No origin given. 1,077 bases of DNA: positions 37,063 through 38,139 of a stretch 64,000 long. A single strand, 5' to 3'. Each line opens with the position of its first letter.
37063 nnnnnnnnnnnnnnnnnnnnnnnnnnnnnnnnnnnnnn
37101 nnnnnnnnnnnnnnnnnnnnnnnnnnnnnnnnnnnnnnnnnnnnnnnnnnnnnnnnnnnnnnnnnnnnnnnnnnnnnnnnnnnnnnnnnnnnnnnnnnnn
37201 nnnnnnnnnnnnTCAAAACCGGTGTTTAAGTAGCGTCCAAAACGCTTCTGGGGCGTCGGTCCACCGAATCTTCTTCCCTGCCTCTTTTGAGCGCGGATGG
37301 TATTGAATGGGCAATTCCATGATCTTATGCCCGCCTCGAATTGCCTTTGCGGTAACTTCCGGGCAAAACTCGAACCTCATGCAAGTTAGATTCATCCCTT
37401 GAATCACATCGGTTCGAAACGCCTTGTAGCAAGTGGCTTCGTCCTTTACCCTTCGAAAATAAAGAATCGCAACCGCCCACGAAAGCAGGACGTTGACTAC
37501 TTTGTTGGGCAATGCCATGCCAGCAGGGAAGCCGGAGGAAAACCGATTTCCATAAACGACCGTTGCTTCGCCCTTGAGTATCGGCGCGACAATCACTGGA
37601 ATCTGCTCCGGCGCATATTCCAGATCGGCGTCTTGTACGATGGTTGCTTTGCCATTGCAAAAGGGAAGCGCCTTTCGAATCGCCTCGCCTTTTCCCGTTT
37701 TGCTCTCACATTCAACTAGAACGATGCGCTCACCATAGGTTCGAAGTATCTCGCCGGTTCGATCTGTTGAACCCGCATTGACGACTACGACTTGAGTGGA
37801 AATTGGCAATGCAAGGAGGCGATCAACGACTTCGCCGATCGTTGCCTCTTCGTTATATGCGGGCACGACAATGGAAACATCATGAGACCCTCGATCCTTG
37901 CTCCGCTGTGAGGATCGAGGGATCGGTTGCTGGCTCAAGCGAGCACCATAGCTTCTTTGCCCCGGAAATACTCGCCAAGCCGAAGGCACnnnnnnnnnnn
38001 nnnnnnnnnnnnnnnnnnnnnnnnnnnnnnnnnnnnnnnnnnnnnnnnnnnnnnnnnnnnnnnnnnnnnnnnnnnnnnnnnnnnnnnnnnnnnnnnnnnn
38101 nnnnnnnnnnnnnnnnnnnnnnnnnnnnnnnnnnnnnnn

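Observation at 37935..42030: carB split into two genes with a DUF2071 gene between the halves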

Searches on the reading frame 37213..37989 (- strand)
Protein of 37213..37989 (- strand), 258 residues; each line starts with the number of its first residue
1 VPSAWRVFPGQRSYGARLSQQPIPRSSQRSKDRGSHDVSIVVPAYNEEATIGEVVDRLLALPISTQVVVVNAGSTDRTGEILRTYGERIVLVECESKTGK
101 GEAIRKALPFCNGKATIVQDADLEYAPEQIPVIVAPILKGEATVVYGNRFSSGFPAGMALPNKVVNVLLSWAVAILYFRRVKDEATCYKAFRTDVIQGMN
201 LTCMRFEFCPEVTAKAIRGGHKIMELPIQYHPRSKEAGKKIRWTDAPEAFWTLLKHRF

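Call 3: search_protein_families(library=pfam, proteins=[window:37213-37989:-])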
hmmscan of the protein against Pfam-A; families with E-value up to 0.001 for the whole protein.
window:37213-37989:- (258 aa): 2 families
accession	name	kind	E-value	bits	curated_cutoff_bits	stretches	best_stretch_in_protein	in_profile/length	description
PF00535.33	Glycos_transf_2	-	1.4e-26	93.9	23.3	1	39-152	1-118/168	Glycosyl transferase family 2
PF13641.12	Glyco_tranf_2_3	-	1.8e-10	41.7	27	1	36-152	1-126/230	Glycosyltransferase like family 2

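Call 4: search_protein_families(library=ncbifam, proteins=[window:37213-37989:-])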
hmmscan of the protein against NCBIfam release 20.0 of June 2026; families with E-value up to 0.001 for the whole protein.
window:37213-37989:- (258 aa): 17 families
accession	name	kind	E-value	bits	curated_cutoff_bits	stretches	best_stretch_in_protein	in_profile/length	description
TIGR04182.1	glyco_TIGR04182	equivalog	3.2e-38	131.8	325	1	37-242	1-202/293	S-layer glycoprotein N-glycosyltransferase AglJ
NF041391.1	DPhHxTase_Halo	equivalog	4.7e-23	81.3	375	1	44-236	3-189/213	dolichyl-phosphate hexose transferase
NF010496.0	PRK13915.1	equivalog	2.6e-17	62.9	262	1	31-141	26-146/307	glucosyl-3-phosphoglycerate synthase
NF058614.1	PPMAGASynPpgS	equivalog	3e-13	49.7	370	1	37-229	1-195/226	polyprenyl-phospho-N-acetylgalactosaminyl synthase PpgS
TIGR03937.1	PgaC_IcaA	equivalog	4.3e-13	49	422.3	1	26-135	35-148/407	poly-beta-1,6-N-acetyl-D-glucosamine synthase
NF007986.1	PRK10714.1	equivalog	8.2e-12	44.7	529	1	36-229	6-199/316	undecaprenyl-phosphate 4-deoxy-4-formamido-L-arabinose transferase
TIGR04283.1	glyco_like_mftF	equivalog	2.2e-10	40.5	182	1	38-142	1-101/221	TIGR04283 family arsenosugar biosynthesis glycosyltransferase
NF047588.1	GlcsyltransPgfSStrep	equivalog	7.3e-08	32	500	1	38-152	3-124/308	glycosyltransferase PgfS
NF007482.0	PRK10073.1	equivalog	2.9e-07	29.8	423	1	36-128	6-101/334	glycosyltransferase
NF053846.1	glyco_with_XrtP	equivalog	2.8e-06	26.3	520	1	28-108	33-119/440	XrtP-associated glycosyltransferase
NF041875.1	EPS_EpsD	equivalog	3.3e-06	26.7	370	1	38-148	1-115/325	exopolysaccharide biosynthesis glycosyltransferase EpsD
NF041865.1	EpsU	equivalog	4.6e-06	25.9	700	1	32-129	35-139/394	exopolysaccharide biosynthesis GT2 family glycosyltransferase EpsU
TIGR03469.1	HpnB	hypoth_equivalog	1.2e-05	24.5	379.25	1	27-138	35-161/386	hopene-associated glycosyltransferase HpnB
NF047683.1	TeichurnBiosyTuaG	equivalog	1.9e-05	24.4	400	1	36-130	6-104/252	teichuronic acid biosynthesis protein TuaG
TIGR03965.1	mycofact_glyco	equivalog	3.7e-05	22.8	280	1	18-138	57-180/467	mycofactocin biosynthesis glycosyltransferase MftF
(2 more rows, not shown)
